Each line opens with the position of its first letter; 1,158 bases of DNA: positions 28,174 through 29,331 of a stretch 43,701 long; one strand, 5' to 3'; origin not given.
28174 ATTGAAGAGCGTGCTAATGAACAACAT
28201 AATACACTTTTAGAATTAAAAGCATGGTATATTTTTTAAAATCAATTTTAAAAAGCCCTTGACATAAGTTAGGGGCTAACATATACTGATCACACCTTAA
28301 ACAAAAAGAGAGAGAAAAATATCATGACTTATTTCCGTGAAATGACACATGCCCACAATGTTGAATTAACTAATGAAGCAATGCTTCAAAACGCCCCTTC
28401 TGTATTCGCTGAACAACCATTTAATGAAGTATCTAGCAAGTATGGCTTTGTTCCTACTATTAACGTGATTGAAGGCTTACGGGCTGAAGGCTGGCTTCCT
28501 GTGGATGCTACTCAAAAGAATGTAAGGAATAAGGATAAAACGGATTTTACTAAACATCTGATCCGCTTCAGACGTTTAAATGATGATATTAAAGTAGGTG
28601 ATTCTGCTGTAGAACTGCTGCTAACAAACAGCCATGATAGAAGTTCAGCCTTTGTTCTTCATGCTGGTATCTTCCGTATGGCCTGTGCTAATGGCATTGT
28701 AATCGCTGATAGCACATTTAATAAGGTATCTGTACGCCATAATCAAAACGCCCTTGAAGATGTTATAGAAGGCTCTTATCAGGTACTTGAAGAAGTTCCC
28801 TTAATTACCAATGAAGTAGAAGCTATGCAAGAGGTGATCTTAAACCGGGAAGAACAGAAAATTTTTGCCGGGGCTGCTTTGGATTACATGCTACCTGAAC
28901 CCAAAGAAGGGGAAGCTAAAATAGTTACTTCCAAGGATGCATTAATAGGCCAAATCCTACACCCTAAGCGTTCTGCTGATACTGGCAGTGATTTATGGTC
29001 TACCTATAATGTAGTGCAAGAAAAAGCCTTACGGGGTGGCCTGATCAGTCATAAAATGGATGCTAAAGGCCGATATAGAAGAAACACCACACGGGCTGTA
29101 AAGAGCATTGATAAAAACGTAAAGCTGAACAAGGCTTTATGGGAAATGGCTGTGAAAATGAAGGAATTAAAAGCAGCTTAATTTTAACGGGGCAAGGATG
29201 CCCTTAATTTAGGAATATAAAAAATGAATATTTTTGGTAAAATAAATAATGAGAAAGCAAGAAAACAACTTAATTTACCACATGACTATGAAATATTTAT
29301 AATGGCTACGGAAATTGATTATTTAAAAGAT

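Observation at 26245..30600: Early cassette island resembling conjugative-element leading-region cargo, splitting the replication genes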

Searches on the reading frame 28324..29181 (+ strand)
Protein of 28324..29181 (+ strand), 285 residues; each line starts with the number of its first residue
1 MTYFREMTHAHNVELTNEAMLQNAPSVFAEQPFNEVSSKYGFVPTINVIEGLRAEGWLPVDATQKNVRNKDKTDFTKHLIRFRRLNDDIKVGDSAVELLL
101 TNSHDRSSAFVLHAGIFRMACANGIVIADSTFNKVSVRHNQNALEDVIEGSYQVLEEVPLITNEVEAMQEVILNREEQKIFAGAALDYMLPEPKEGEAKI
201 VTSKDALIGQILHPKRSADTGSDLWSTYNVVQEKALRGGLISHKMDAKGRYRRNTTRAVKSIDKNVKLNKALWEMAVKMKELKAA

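Call 4: search_protein_families(library=pfam, max_evalue=0.01, proteins=[window:28324-29181:+])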
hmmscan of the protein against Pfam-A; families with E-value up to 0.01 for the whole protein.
window:28324-29181:+ (285 aa): 1 family
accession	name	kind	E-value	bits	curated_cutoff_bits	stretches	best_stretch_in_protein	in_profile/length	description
PF06067.16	DUF932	-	1.6e-43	149.5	23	1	34-273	3-227/227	Domain of unknown function (DUF932)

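Call 5: search_protein_families(library=phrogs, max_evalue=0.01, proteins=[window:28324-29181:+])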
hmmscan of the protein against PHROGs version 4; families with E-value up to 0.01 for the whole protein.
window:28324-29181:+ (285 aa): 2 families
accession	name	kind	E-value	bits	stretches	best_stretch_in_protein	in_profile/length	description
phrog_12094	-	unknown function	2.8e-79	267.2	1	11-283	15-278/281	-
phrog_1221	-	unknown function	1.2e-11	45.4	1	97-272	163-339/355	-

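Call 8: search_dna_similar(query=window:28324-29181:+, collection=phages, mode=protein, max_rows=30)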
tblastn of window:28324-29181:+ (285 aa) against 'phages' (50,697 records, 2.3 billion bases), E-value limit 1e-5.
Records with a match: 27; places in all: 29; records where one place covers at least 80% of the query: 27.
Best place of each record, by identity: <60% 27.
By first word of the organism name: Erwinia 7; Yersinia 4; Flavobacterium 4; Xanthomonas 2; Cronobacter 2; Serratia 2; Pectobacterium 2; Bacteriophage 1; Roseobacter 1; Curvibacter 1; and 1 more.
By host as written in the record: - 6; Flavobacterium sp. LMO8 4; Erwinia amylovora SNUABM_01 3; Erwinia amylovora 3; Xanthomonas vesicatoria 2; Cronobacter sakazakii 2; Serratia marcescens UCC2017 2; Pectobacterium carotovorum subsp. carotovorum strain CBBL19-1-37 2; and 3 more.
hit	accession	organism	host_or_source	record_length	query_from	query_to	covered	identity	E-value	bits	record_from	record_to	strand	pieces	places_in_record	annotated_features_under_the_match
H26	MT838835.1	Bacteriophage sp.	human fecal samples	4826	15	285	95%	40.2%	3e-55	197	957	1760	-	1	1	record has no annotation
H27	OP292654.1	Xanthomonas phage XbC2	Xanthomonas vesicatoria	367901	12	279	94%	36.9%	2e-41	157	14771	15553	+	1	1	hypothetical protein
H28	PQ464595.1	Erwinia phage Kaldavass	Erwinia aphidicola W09_2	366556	12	279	94%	35.9%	6e-36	141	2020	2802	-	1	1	hypothetical protein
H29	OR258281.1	Xanthomonas phage XaC1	Xanthomonas vesicatoria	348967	15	276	92%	35.8%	1e-43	164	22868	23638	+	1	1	hypothetical protein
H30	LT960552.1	Yersinia phage fHe-Yen9-03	-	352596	25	281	90%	36.3%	2e-37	146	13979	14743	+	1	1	g028: hypothetical protein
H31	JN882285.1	Cronobacter phage vB_CsaM_GAP32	Cronobacter sakazakii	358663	12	279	94%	34.6%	2e-36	143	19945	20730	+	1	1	hypothetical protein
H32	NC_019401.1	Cronobacter phage vB_CsaM_GAP32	Cronobacter sakazakii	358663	12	279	94%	34.6%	2e-36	143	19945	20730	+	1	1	hypothetical protein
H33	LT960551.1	Yersinia phage fHe-Yen9-04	-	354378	25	281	90%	35.9%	9e-38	147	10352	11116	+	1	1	g019: hypothetical protein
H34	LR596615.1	Yersinia phage fHe-Yen9-04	-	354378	25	281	90%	35.9%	9e-38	147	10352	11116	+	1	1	g019: hypothetical protein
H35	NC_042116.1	Yersinia phage fHe-Yen9-04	-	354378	25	281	90%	35.9%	9e-38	147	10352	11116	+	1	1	g019: hypothetical protein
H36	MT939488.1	Erwinia phage pEa_SNUABM_50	Erwinia amylovora SNUABM_01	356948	25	281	90%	35.9%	7e-37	144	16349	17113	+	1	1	hypothetical protein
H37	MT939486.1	Erwinia phage pEa_SNUABM_12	Erwinia amylovora SNUABM_01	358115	25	281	90%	35.9%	7e-37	144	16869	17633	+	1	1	hypothetical protein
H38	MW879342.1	Erwinia phage pEa_SNUABM_19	Erwinia amylovora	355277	25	281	90%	35.9%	1e-36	144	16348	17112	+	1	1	hypothetical protein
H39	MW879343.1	Erwinia phage pEa_SNUABM_44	Erwinia amylovora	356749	25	281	90%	35.9%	1e-36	144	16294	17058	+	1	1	hypothetical protein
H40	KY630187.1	Serratia phage BF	Serratia marcescens UCC2017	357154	25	281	90%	35.9%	1e-36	144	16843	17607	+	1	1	hypothetical protein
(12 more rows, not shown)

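Call 19: search_solved_structures(query=window:28324-29181:+, max_evalue=1)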
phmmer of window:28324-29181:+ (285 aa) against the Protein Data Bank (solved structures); distinct sequences matched with E-value up to 1: 0.

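Call 21: find_encoding_contigs(protein=window:28324-29181:+, flank=10000, max_places=10)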
Protein window:28324-29181:+ (285 aa): 2 contigs read that carry it; 2 places shown.
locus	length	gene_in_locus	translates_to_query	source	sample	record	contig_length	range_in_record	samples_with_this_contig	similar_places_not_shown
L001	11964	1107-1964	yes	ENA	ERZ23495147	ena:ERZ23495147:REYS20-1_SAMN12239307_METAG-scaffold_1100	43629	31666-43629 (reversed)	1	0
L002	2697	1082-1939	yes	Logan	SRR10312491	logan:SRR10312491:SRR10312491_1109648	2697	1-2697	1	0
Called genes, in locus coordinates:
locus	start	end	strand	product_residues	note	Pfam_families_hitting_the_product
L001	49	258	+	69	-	-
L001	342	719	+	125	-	-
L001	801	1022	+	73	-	-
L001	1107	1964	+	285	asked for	PF06067:DUF932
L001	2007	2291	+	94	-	-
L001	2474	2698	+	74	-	-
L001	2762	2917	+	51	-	-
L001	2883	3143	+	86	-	-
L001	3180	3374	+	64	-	-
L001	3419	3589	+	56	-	-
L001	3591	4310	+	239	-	PF18909:dGTP_diPhyd_N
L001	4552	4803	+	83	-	-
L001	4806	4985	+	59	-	-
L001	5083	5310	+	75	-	-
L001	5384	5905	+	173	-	-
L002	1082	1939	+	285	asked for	PF06067:DUF932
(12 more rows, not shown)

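Call 61: search_protein_families(library=ncbifam, max_evalue=0.01, proteins=[window:28324-29181:+])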
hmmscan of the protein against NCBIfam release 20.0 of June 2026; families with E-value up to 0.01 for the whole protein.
window:28324-29181:+ (285 aa): 1 family
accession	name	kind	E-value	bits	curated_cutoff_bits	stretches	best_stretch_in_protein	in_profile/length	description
TIGR03299.1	LGT_TIGR03299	subfamily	2.3e-05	23.8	110.7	1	92-195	128-234/312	phage/plasmid-like protein TIGR03299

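Call 62: search_protein_families(library=padloc, max_evalue=0.01, proteins=[window:28324-29181:+])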
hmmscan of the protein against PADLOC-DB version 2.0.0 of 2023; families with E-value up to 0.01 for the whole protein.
window:28324-29181:+ (285 aa): 0 families

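Call 63: find_homologous_proteins(query=window:28324-29181:+, max_evalue=1e-10)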
Query window:28324-29181:+ (285 aa): 574 proteins with E <= 1e-10 among 1417 candidates; the best 120 are listed.
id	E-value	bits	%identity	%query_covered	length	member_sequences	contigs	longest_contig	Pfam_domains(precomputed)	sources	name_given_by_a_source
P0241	6.9e-184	627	100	100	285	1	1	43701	PF06067.17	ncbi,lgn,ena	-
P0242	1.8e-153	527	85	100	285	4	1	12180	PF06067.17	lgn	-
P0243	4.2e-151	520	83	100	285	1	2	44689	PF06067.17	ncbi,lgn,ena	-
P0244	1.4e-148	511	82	100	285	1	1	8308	PF06067.17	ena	-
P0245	3.5e-143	494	78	100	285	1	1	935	PF06067.17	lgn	-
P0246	5.6e-131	454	71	99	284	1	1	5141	PF06067.17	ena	-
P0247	2.2e-128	445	71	98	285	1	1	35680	PF06067.17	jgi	-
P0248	4.7e-128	444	70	99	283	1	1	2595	PF06067.17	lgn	-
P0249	4.4e-127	441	70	99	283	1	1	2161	PF06067.17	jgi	-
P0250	5.5e-126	437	71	99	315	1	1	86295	PF06067.17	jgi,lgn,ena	-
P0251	2.3e-125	435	67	99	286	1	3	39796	PF06067.17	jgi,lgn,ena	-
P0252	1.2e-123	430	66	99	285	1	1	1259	PF06067.17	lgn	-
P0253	1.2e-123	430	68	99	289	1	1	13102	PF06067.17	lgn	-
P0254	1.9e-123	429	70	99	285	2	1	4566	PF06067.17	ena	-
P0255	9.0e-122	424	66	99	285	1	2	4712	PF06067.17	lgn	-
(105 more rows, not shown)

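Call 64: find_encoding_contigs(protein=P0243, flank=10000, max_places=2)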
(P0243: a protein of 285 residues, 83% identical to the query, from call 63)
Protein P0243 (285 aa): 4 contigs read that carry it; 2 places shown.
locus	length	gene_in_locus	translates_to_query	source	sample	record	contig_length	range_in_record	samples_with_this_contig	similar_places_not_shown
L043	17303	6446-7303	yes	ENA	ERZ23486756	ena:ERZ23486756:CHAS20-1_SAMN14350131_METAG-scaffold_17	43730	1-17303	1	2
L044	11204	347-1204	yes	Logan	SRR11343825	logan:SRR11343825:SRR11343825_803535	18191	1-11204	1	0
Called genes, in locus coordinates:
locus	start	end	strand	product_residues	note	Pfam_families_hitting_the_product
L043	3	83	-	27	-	?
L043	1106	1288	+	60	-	-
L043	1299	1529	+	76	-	-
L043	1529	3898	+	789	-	PF08708:PriCT_1, PF05272:VapE-like_dom (faint), PF19263:DUF5906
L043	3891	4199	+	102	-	-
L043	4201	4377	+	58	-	-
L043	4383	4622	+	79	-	-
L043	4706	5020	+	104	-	-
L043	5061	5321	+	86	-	-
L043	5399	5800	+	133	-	-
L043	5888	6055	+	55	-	-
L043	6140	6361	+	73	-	-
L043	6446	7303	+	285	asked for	PF06067:DUF932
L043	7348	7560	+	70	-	-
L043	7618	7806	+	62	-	-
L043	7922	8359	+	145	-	-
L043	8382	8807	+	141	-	-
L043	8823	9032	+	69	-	-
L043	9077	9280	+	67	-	-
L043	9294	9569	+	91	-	-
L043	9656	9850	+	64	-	-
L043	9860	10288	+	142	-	-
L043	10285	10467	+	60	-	-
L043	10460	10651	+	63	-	-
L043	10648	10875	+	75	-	-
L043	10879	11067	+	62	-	-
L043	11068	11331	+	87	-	-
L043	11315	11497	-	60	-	PF21983:NikA-like (weak)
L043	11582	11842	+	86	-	-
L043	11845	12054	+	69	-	-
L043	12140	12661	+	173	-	-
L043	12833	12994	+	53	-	-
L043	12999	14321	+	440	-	PF10926:DUF2800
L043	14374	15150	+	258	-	PF10991:Enc34_ssDNA-bd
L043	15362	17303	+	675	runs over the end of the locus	PF00476:DNA_pol_A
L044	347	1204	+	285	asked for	PF06067:DUF932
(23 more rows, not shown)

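Call 65: find_encoding_contigs(protein=P0242, flank=10000, max_places=1)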
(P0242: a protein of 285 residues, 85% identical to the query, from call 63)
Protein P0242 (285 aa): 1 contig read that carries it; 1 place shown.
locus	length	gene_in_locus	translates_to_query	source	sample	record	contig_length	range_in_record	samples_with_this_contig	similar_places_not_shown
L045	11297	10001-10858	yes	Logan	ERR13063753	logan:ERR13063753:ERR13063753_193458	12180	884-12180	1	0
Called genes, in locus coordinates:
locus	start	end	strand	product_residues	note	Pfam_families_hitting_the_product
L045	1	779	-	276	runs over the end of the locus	PF04233:Phage_Mu_F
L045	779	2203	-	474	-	PF06381:Phage_portal_3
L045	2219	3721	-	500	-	PF17289:Terminase_6C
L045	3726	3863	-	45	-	-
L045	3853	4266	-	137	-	-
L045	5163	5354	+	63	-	-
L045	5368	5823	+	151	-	-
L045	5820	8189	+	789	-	PF08708:PriCT_1, PF05272:VapE-like_dom (faint), PF19263:DUF5906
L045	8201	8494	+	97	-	-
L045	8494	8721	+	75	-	-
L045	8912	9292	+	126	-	-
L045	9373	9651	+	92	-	-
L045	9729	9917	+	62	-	-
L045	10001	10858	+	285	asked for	PF06067:DUF932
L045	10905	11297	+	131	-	?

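Call 80: predict_structure(alignment_id=A2)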
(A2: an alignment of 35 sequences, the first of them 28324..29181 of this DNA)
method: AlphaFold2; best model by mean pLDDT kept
length: 285 residues; sequences in the alignment: 35
mean_pLDDT: 81.4   pTM: 0.76
mean pLDDT of the five models: 81.4, 78.8, 77.5, 76.8, 74.7
residues with pLDDT >= 90: 83; 70-90: 165; 50-70: 19; < 50: 18
segments of 3 or more residues with pLDDT < 50: 1-9, 127-133
pLDDT, mean of each block of 10 residues (from residue 1): 35 85 92 81 90 90 88 89 81 78 80 70 47 63 80 75 83 95 91 77 93 85 90 88 89 89 81 89 89
secondary structure, 60 per line:
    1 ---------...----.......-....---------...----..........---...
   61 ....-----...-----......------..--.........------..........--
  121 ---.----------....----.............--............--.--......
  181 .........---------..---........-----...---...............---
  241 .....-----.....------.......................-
elements in order: H17-23 H25-28 H45-54 E58-64 E78-83 E94-102 E109-118 E135-138 H143-155 H158-169 H175-189 H204-211 H224-237 E241-245 E251-255 H262-284

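Call 84: fold_search(model_id=the predicted structure, library=pdb)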
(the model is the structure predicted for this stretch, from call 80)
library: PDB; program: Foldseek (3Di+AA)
matches with E <= 10: 194; with E <= 0.001: 0
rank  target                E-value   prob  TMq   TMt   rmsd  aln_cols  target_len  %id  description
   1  4nck_A                2.4e-01  0.09  0.15  0.14  16.9       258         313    8  Crystal Structure of Pyrococcus furiosis Rad50 R797G mutation (released 2014-03-05)
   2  4v1o_W                3.3e-01  0.11  0.16  0.12   8.4       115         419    9  Architecture of the RNA polymerase II-Mediator core transcription initiation complex (released 2015-02-04)
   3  8dg5_K                3.3e-01  0.02  0.09  0.10  38.9       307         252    7  Structural Basis of MicroRNA Biogenesis by Dicer-1 and Its Partner Protein Loqs-PB - complex IIb (released 2022-11-16)
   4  4nch_B                3.7e-01  0.07  0.12  0.12  16.9       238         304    9  Crystal Structure of Pyrococcus furiosis Rad50 L802W mutation (released 2014-03-05)
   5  8bjm_B                4.2e-01  0.03  0.09  0.12  16.9       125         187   10  Human full length RAD52 undecamer. (released 2023-11-15)
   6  4h62_Q                4.4e-01  0.10  0.16  0.16   8.5       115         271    9  Structure of the Saccharomyces cerevisiae Mediator subcomplex Med17C/Med11C/Med22C (released 2012-10-31)
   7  6zdq_A                5.2e-01  0.03  0.12  0.07  23.2       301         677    9  Structure of telomerase from Candida albicans in complexe with TWJ fragment of telomeric RNA (released 2021-04-28)
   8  3qku_B                6.5e-01  0.06  0.14  0.14  17.3       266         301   12  Mre11 Rad50 binding domain in complex with Rad50 and AMP-PNP (released 2011-03-30)
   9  4nch_A                6.5e-01  0.06  0.15  0.14  17.1       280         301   10  Crystal Structure of Pyrococcus furiosis Rad50 L802W mutation (released 2014-03-05)
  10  8rjw_F                8.0e-01  0.02  0.09  0.13  17.1       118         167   11  Human RAD52 open ring - ssDNA complex (released 2024-04-24)
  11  5cl2_B                8.5e-01  0.23  0.23  0.26   6.9       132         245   20  Crystal structure of Spo0M, sporulation control protein, from Bacillus subtilis. (released 2015-12-16)
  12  9q9m_B                9.5e-01  0.03  0.12  0.09  16.3       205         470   12  Cryo-EM structure of human Mre11-Rad50-Nbs1 (MRN) complex bound to DNA and telomeric factor TRF2 (released 2025-10-01)
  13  9q9j_B                9.5e-01  0.03  0.12  0.09  16.3       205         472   12  Cryo-EM structure of human Mre11-Rad50-Nbs1 (MRN) complex bound to DNA and telomeric factor TRF2 fragment (438-542) (released 2025-10-01)
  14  1kn0_A                1.0e+00  0.02  0.09  0.13  17.0       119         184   11  Crystal Structure of the human Rad52 protein (released 2002-09-04)
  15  9ukm_I                1.0e+00  0.02  0.13  0.12  46.4       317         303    8  Cryo-EM structure of bacteriophage P1 head (released 2025-10-22)
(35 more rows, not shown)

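Call 87: fold_search(model_id=the predicted structure, library=viral)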
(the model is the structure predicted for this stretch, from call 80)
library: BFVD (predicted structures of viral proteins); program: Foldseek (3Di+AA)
matches with E <= 10: 545; with E <= 0.001: 29
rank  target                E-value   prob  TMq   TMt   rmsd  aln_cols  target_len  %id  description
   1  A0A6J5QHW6            2.2e-21  1.00  0.84  0.86   3.0       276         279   25  DUF945 domain-containing protein [uncultured Caudovirales phage]
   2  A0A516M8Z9            1.5e-07  1.00  0.59  0.59   4.8       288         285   10  (no name in the UniProt tables at hand)
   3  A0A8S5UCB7            3.1e-07  1.00  0.55  0.51   5.8       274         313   14  Uncharacterized protein [Siphoviridae sp. ctgN495]
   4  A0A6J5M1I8            3.6e-07  1.00  0.52  0.47   6.8       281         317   15  LGT_TIGR03299, phage/plasmid-like protein TIGR03299 [uncultured Caudovirales phage]
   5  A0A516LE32            4.3e-07  1.00  0.49  0.42   6.4       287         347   17  (no name in the UniProt tables at hand)
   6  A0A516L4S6            7.4e-07  1.00  0.46  0.32   6.0       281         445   15  (no name in the UniProt tables at hand)
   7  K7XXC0                9.2e-07  1.00  0.53  0.43   7.9       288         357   14  (no name in the UniProt tables at hand)
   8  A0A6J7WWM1            2.2e-06  1.00  0.52  0.59   6.3       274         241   12  DUF932 domain-containing protein [uncultured Caudovirales phage]
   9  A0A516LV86            3.8e-06  1.00  0.55  0.52  12.1       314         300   12  (no name in the UniProt tables at hand)
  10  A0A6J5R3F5            6.3e-06  1.00  0.44  0.39   6.0       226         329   19  LGT_TIGR03299, phage/plasmid-like protein TIGR03299 [uncultured Caudovirales phage]
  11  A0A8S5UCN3            7.0e-06  1.00  0.50  0.45   7.0       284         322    9  Uncharacterized protein [Siphoviridae sp. ctgN495]
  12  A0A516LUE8            7.8e-06  1.00  0.56  0.52   6.4       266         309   16  (no name in the UniProt tables at hand)
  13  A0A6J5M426            1.0e-05  1.00  0.50  0.56   6.7       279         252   15  DUF932 domain-containing protein [uncultured Caudovirales phage]
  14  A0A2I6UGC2            1.1e-05  1.00  0.57  0.59   5.9       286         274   13  Uncharacterized protein [Salinibacter phage M8CC-19]
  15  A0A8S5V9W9            1.4e-05  1.00  0.54  0.57   6.0       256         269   12  DUF932 domain-containing protein [Ackermannviridae sp. ctUml7]
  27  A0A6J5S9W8            2.9e-04  1.00  0.55  0.52   5.7       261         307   14  LGT_TIGR03299, phage/plasmid-like protein TIGR03299 [uncultured Caudovirales phage]
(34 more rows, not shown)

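Call 90: search_dna_similar(query=window:28324-29181:+, collection=plasmids, mode=protein, max_rows=12)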
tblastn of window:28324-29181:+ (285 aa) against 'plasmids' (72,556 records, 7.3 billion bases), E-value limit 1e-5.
The search stops at 5000 records and this limit was reached: more records match than are counted here, and every count below describes the 5000 best-scoring records only.
Records with a match: at least 5000; places in all: 5394; records where one place covers at least 80% of the query: 5000.
Best place of each record, by identity: <60% 5000.
By first word of the organism name: Klebsiella 2399; Escherichia 1563; Enterobacter 190; Pseudomonas 137; Serratia 132; Salmonella 122; Citrobacter 83; Burkholderia 57; Xanthomonas 49; Shigella 26; and 72 more.
By predicted mobility (MOB-suite, as given by PLSDB): conjugative 4235; non-mobilizable 426; mobilizable 339.
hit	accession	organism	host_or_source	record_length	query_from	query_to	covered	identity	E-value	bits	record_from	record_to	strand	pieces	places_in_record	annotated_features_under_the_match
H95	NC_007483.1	Nitrosococcus oceani ATCC 19707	-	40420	15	285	95%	44.4%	2e-66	231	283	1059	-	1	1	DUF932 domain-containing protein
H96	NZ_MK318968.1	Rhizobium rhizogenes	-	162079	1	285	100%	42.0%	2e-59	211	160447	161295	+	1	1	DUF932 domain-containing protein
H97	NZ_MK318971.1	Rhizobium rhizogenes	-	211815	1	285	100%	42.0%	2e-59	211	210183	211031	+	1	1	DUF932 domain-containing protein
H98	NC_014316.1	Nitrosococcus watsonii C-113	-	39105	15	285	95%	43.6%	3e-65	227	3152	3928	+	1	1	DUF932 domain-containing protein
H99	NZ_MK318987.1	Rhizobium rhizogenes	-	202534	1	285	100%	41.3%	3e-57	204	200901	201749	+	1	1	DUF932 domain-containing protein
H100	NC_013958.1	Nitrosococcus halophilus Nc 4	-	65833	15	285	95%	43.3%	3e-65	228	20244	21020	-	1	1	DUF932 domain-containing protein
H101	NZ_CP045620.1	Roseibium aggregatum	-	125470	11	284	96%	42.8%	2e-57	205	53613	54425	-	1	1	DUF932 domain-containing protein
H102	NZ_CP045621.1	Roseibium aggregatum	-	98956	15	284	95%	43.4%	8e-63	220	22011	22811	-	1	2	DUF932 domain-containing protein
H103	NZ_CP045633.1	Roseibium aggregatum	-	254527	15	284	95%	43.4%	9e-62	218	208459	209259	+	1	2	DUF932 domain-containing protein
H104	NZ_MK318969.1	Rhizobium rhizogenes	-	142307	1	285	100%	41.0%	1e-56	203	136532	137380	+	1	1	DUF932 domain-containing protein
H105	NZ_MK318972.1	Rhizobium rhizogenes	-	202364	1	285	100%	41.0%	1e-56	203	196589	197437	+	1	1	DUF932 domain-containing protein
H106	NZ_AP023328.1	Acetobacter aceti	-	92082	15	285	95%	43.1%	1e-59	211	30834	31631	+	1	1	DUF932 domain-containing protein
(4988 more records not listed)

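Call 99: search_protein_families(library=pfam, max_evalue=0.001, proteins=[L043:7922-8359:+, L043:8382-8807:+, L043:5399-5800:+, L043:9860-10288:+])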
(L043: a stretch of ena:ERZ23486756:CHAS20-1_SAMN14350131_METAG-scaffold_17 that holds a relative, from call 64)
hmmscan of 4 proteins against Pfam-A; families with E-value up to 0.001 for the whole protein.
L043:7922-8359:+ (145 aa): 0 families

L043:8382-8807:+ (141 aa): 0 families

L043:5399-5800:+ (133 aa): 0 families

L043:9860-10288:+ (142 aa): 0 families
